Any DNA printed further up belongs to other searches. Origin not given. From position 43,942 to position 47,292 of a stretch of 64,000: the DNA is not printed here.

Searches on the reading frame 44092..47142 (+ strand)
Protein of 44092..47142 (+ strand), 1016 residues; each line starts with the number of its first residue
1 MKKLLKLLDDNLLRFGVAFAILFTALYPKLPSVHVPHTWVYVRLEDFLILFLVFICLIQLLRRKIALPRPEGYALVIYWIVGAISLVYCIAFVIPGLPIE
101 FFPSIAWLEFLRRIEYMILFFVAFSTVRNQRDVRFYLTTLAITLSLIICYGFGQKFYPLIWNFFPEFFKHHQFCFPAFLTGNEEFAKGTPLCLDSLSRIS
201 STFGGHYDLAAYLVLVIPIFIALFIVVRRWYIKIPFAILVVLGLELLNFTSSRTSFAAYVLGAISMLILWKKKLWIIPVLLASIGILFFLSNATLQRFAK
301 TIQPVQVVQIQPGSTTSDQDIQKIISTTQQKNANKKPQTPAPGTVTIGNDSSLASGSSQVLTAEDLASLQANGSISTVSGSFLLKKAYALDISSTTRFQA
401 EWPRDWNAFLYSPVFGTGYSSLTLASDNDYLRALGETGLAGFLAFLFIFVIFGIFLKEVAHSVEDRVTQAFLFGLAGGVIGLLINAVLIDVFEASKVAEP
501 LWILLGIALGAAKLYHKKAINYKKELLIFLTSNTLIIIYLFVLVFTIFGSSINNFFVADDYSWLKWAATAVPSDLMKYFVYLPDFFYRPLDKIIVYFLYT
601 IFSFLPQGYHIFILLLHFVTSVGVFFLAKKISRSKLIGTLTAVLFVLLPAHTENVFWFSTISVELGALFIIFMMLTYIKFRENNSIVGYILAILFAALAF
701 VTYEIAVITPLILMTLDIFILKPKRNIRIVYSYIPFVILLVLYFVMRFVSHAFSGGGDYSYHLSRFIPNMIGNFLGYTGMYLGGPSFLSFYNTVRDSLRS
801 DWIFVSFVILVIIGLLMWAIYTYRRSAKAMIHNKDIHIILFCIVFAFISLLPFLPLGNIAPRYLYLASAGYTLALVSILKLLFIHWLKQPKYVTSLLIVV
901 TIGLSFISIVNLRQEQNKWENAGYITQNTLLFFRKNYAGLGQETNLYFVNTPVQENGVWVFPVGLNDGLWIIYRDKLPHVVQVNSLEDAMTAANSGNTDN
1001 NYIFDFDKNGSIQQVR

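Call 6: search_protein_families(library=pfam, proteins=[window:44092-47142:+], max_evalue=0.01)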
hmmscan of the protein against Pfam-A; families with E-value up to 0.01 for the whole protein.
window:44092-47142:+ (1016 aa): 2 families
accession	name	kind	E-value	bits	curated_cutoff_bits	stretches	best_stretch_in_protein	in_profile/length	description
PF04932.20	Wzy_C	-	4.1e-08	33.6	31.7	1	239-446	2-149/149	O-Antigen ligase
PF00108.29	Thiolase_N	-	0.0054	16.6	26.4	1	292-362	187-256/260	Thiolase, N-terminal domain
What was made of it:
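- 44092..47142 (+): Wzy_C (polymerase/ligase-like) N-terminal half fused to a possibly GT-C-like C-terminal half. Wzy_C 4.1e-8 at residues 239-446 (call 6).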
